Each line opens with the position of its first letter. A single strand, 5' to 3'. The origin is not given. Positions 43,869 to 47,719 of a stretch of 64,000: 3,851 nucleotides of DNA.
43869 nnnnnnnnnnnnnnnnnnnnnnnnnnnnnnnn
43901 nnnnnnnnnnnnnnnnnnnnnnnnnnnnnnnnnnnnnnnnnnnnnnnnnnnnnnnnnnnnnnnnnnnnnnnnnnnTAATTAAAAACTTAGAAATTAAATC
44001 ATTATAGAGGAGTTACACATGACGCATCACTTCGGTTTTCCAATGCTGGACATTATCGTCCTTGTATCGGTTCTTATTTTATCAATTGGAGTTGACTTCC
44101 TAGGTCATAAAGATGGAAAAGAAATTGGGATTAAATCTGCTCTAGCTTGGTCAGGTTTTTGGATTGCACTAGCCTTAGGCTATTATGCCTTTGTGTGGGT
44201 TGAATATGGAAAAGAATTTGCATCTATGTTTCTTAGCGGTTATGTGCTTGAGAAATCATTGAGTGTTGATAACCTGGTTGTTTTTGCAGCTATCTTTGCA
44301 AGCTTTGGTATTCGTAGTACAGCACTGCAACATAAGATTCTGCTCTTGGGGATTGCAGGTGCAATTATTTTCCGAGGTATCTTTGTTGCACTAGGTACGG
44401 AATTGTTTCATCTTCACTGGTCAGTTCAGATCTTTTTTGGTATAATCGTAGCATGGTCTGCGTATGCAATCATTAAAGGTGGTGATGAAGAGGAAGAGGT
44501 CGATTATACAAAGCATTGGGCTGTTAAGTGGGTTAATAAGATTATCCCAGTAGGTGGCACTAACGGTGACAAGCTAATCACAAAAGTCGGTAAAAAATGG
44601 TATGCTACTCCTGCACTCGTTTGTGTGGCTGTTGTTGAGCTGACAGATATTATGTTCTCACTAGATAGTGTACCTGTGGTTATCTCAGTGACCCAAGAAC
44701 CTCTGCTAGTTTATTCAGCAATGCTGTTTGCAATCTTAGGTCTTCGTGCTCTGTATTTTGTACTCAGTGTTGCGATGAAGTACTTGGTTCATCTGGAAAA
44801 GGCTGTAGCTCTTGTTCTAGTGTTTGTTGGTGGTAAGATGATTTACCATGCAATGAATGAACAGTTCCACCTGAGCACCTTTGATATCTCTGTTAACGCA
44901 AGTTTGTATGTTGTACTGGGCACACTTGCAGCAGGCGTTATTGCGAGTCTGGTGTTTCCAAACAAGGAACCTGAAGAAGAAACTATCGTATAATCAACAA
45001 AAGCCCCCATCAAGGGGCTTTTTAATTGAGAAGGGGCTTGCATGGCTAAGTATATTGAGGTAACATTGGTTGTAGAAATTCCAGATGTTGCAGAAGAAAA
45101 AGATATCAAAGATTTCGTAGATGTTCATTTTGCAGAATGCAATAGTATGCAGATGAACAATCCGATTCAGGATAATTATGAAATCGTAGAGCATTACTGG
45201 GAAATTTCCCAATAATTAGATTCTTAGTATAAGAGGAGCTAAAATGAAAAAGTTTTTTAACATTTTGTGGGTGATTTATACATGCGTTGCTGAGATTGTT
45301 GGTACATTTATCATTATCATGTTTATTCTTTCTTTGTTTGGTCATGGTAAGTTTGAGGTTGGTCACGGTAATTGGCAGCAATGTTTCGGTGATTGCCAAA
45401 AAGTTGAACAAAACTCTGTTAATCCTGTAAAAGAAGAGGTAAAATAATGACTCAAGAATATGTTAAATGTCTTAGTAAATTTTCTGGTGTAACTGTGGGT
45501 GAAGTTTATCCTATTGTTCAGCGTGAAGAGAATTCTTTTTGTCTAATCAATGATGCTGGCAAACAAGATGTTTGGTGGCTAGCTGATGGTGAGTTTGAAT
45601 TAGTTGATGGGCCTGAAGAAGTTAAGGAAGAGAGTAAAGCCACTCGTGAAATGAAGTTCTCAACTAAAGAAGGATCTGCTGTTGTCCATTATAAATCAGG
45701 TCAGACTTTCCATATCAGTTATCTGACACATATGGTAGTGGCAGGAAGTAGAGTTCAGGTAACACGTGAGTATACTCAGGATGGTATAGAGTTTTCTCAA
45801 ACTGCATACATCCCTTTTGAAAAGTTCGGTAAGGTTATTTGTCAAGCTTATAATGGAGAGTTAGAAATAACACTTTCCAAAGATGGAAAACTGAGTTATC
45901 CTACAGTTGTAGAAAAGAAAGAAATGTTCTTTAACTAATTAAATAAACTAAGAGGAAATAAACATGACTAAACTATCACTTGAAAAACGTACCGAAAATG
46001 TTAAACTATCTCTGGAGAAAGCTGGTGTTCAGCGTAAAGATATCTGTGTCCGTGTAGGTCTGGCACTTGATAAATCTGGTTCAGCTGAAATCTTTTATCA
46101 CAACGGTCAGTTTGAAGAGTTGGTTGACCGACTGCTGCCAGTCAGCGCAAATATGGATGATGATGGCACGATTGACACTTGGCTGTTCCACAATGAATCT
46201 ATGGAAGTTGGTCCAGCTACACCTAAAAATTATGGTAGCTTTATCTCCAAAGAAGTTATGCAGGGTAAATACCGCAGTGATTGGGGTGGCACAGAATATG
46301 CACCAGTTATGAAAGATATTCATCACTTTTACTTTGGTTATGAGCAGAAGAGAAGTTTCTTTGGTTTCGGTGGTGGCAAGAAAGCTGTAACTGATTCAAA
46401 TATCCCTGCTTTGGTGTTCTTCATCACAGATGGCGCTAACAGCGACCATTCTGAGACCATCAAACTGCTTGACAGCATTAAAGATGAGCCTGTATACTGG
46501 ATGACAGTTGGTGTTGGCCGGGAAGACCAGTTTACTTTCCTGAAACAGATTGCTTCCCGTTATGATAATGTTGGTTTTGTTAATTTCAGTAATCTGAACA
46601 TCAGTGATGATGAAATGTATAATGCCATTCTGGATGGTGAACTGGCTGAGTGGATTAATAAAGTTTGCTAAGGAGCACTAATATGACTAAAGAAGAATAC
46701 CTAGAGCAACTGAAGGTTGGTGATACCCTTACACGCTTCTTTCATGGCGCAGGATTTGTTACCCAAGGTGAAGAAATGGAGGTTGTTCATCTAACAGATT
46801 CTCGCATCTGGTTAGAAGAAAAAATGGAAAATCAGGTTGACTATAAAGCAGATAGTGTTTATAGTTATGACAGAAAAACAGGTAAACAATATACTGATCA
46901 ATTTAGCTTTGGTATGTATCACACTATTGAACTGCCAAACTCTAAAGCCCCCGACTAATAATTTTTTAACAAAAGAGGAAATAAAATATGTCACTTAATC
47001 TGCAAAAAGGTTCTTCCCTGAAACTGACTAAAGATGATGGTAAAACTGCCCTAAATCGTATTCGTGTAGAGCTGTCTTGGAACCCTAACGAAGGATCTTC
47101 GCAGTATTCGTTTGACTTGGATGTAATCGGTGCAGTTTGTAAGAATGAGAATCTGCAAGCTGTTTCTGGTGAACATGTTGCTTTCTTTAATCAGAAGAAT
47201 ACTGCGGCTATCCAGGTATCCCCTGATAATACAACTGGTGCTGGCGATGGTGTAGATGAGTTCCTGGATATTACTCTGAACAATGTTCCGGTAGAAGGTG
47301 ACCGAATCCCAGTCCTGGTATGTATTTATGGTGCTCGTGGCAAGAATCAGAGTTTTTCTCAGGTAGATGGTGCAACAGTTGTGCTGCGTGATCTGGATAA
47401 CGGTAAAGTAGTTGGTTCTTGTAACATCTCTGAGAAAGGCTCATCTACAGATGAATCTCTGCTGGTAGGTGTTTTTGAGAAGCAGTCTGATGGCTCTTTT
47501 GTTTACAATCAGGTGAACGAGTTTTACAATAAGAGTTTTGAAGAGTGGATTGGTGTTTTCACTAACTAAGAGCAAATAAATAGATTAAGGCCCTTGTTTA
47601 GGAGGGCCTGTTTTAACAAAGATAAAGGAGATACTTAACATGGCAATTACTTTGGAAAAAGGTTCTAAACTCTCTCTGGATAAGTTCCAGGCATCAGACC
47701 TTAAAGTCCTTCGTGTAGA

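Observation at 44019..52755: Complete tellurite-resistance-like (ter) module with a PRTase/HAD metabolite arm carried by a phage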

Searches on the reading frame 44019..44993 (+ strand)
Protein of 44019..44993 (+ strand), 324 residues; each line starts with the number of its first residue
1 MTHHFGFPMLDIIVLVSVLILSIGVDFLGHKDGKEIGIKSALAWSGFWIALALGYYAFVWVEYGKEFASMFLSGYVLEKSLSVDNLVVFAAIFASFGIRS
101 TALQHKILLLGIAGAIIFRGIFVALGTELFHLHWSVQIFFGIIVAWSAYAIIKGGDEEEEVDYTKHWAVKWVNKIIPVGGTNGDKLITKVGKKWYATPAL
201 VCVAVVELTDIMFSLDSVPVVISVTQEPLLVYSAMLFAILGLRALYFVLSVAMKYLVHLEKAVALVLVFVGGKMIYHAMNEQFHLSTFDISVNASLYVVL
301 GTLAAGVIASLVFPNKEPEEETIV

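Call 3: search_protein_families(library=pfam, proteins=[window:44019-44993:+], max_evalue=0.01)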
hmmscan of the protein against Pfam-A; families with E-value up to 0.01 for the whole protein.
window:44019-44993:+ (324 aa): 1 family
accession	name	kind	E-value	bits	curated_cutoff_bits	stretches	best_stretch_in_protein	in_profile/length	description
PF03741.22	TerC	-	1.4e-39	136.1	27.8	1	73-277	2-177/178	Integral membrane protein TerC family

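Call 22: search_protein_families(library=phrogs, proteins=[window:44019-44993:+], max_evalue=0.001)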
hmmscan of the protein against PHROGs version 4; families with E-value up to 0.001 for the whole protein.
window:44019-44993:+ (324 aa): 1 family
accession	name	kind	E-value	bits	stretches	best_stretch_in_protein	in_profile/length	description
phrog_7180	-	moron, auxiliary metabolic gene and host takeover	6.2e-84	282.2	1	55-318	1-238/242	membrane protein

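Call 29: search_protein_families(library=padloc, proteins=[window:44019-44993:+], max_evalue=0.01)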
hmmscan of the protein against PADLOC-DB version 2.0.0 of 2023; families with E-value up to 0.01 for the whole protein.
window:44019-44993:+ (324 aa): 0 families

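Call 30: search_protein_families(library=ncbifam, proteins=[window:44019-44993:+], max_evalue=0.01)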
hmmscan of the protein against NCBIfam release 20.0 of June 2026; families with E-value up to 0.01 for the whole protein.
window:44019-44993:+ (324 aa): 3 families
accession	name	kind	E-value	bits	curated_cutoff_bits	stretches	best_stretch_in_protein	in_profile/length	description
TIGR03718.1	R_switched_Alx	subfamily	2e-90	303.4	246.4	1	11-315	5-302/303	TerC/Alx family metal homeostasis membrane protein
TIGR03716.1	R_switched_YkoY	subfamily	2.2e-17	63.4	138.5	1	76-295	7-195/220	integral membrane protein, YkoY family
TIGR03717.1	R_switched_YjbE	subfamily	8.9e-08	32.1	134.8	1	81-277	12-175/176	YjbE family putative metal transport protein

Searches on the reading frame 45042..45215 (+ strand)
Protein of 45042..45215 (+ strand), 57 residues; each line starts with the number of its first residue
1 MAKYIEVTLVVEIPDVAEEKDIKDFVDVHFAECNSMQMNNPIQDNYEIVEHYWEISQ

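Call 97: search_protein_families(library=phrogs, proteins=[window:45042-45215:+], max_evalue=0.001)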
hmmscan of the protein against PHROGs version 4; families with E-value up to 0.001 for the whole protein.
window:45042-45215:+ (57 aa): 1 family
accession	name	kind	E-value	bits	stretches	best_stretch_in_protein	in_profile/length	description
phrog_8773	-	unknown function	2.7e-12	47.7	1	3-54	2-54/61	-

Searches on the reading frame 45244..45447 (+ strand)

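Call 24: search_protein_families(library=pfam, proteins=[window:45244-45447:+], max_evalue=10)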
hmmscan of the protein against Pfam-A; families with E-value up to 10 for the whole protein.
window:45244-45447:+ (67 aa): 1 family
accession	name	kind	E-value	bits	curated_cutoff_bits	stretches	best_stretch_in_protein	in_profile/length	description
PF01684.21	ET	-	0.039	14.7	25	1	39-59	12-32/78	ET module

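Call 97: search_protein_families(library=phrogs, proteins=[window:45244-45447:+], max_evalue=0.001)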
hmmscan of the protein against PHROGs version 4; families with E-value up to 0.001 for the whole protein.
window:45244-45447:+ (67 aa): 0 families

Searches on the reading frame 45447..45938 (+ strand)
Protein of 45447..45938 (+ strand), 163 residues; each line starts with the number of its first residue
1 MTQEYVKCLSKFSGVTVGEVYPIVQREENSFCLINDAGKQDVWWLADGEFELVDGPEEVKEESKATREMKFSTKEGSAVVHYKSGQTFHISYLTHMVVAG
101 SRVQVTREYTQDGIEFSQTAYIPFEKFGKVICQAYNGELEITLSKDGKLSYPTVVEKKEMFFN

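Call 3: search_protein_families(library=pfam, proteins=[window:45447-45938:+], max_evalue=0.01)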
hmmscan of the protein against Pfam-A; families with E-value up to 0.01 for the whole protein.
window:45447-45938:+ (163 aa): 0 families

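Call 22: search_protein_families(library=phrogs, proteins=[window:45447-45938:+], max_evalue=0.001)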
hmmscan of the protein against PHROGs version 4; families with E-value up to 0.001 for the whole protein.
window:45447-45938:+ (163 aa): 1 family
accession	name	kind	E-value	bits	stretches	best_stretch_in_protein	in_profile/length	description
phrog_10169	-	unknown function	0.00022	22.4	1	1-66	1-72/81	-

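Call 24: search_protein_families(library=pfam, proteins=[window:45447-45938:+], max_evalue=10)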
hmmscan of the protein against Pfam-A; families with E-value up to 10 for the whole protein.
window:45447-45938:+ (163 aa): 0 families

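Call 29: search_protein_families(library=padloc, proteins=[window:45447-45938:+], max_evalue=0.01)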
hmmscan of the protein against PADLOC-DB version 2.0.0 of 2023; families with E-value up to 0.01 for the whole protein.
window:45447-45938:+ (163 aa): 0 families

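Call 30: search_protein_families(library=ncbifam, proteins=[window:45447-45938:+], max_evalue=0.01)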
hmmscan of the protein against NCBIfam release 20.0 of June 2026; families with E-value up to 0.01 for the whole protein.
window:45447-45938:+ (163 aa): 0 families

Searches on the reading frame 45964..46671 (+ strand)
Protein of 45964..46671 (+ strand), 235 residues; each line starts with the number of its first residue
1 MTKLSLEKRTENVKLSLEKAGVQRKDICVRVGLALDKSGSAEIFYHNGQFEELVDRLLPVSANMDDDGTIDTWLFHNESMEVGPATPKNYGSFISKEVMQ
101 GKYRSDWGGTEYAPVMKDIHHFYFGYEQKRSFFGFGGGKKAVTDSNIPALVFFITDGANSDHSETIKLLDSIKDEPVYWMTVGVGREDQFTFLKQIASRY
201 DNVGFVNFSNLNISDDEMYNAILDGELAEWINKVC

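Call 3: search_protein_families(library=pfam, proteins=[window:45964-46671:+], max_evalue=0.01)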
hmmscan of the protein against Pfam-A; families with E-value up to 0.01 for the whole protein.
window:45964-46671:+ (235 aa): 3 families
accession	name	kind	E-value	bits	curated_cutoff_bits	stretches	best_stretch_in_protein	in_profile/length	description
PF10138.15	vWA-TerF-like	-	2.3e-37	129.6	29.4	1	29-232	2-192/200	vWA found in TerF C terminus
PF00092.34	VWA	-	3.3e-05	24.6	23.8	1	146-209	102-163/174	von Willebrand factor type A domain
PF07002.22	Copine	-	0.006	16.5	27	0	151-218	112-190/218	Copine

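Call 22: search_protein_families(library=phrogs, proteins=[window:45964-46671:+], max_evalue=0.001)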
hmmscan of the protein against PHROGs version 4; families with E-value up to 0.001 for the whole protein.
window:45964-46671:+ (235 aa): 1 family
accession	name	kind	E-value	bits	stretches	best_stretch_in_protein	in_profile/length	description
phrog_5359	-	unknown function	3.5e-60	204.4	1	3-234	4-225/229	-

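Call 29: search_protein_families(library=padloc, proteins=[window:45964-46671:+], max_evalue=0.01)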
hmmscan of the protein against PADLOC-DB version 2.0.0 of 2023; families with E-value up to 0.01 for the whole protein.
window:45964-46671:+ (235 aa): 0 families

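Call 30: search_protein_families(library=ncbifam, proteins=[window:45964-46671:+], max_evalue=0.01)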
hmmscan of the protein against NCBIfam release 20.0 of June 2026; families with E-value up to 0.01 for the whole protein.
window:45964-46671:+ (235 aa): 0 families

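Call 96: search_solved_structures(query=window:45964-46671:+, max_evalue=0.01, show_alignments=1)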
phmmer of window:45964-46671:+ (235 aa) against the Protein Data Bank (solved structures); distinct sequences matched with E-value up to 0.01: 0.

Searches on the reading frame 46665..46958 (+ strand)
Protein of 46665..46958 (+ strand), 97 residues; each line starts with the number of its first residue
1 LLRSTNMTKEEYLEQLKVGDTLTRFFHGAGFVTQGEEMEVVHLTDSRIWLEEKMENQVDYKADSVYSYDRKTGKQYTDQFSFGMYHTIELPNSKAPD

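Call 24: search_protein_families(library=pfam, proteins=[window:46665-46958:+], max_evalue=10)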
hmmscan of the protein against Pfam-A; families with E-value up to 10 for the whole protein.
window:46665-46958:+ (97 aa): 0 families

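Call 97: search_protein_families(library=phrogs, proteins=[window:46665-46958:+], max_evalue=0.001)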
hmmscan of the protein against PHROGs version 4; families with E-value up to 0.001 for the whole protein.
window:46665-46958:+ (97 aa): 0 families

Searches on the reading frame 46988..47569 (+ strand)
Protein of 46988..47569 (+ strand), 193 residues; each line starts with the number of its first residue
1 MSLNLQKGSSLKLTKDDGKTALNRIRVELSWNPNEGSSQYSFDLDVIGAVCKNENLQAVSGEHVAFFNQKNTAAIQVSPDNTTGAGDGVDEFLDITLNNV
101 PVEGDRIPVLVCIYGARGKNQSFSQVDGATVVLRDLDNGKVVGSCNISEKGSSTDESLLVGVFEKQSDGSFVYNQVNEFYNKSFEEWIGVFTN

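Call 3: search_protein_families(library=pfam, proteins=[window:46988-47569:+], max_evalue=0.01)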
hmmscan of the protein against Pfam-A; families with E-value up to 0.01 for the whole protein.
window:46988-47569:+ (193 aa): 1 family
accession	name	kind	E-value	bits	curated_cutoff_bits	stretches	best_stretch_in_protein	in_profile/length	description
PF02342.23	TerD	-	2.6e-28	99.2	25.3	1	1-181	1-177/187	TerD domain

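Call 22: search_protein_families(library=phrogs, proteins=[window:46988-47569:+], max_evalue=0.001)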
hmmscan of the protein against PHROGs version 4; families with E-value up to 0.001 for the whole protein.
window:46988-47569:+ (193 aa): 1 family
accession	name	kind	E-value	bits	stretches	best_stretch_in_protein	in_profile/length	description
phrog_5698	-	unknown function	6.4e-29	101.7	1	1-182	3-179/195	-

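Call 29: search_protein_families(library=padloc, proteins=[window:46988-47569:+], max_evalue=0.01)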
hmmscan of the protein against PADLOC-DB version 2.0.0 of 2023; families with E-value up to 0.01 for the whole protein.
window:46988-47569:+ (193 aa): 1 family
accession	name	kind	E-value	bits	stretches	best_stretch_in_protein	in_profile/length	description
PDLC00823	Cyclase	-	0.0038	14.9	1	23-94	166-236/285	oligonucleotide-cyclase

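Call 30: search_protein_families(library=ncbifam, proteins=[window:46988-47569:+], max_evalue=0.01)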
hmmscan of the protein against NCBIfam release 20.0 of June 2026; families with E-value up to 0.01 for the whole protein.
window:46988-47569:+ (193 aa): 0 families

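Call 94: search_solved_structures(query=window:46988-47569:+, max_evalue=0.001, show_alignments=1)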
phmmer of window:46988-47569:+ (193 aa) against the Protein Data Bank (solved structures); distinct sequences matched with E-value up to 0.001: 2.
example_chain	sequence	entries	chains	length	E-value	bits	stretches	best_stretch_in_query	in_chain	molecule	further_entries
2kxt_A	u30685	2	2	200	3.1e-17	66.2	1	1-180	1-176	Tellurite resistance protein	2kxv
3ibz_A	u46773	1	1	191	5e-15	59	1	1-163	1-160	Putative tellurium resistant like protein TerD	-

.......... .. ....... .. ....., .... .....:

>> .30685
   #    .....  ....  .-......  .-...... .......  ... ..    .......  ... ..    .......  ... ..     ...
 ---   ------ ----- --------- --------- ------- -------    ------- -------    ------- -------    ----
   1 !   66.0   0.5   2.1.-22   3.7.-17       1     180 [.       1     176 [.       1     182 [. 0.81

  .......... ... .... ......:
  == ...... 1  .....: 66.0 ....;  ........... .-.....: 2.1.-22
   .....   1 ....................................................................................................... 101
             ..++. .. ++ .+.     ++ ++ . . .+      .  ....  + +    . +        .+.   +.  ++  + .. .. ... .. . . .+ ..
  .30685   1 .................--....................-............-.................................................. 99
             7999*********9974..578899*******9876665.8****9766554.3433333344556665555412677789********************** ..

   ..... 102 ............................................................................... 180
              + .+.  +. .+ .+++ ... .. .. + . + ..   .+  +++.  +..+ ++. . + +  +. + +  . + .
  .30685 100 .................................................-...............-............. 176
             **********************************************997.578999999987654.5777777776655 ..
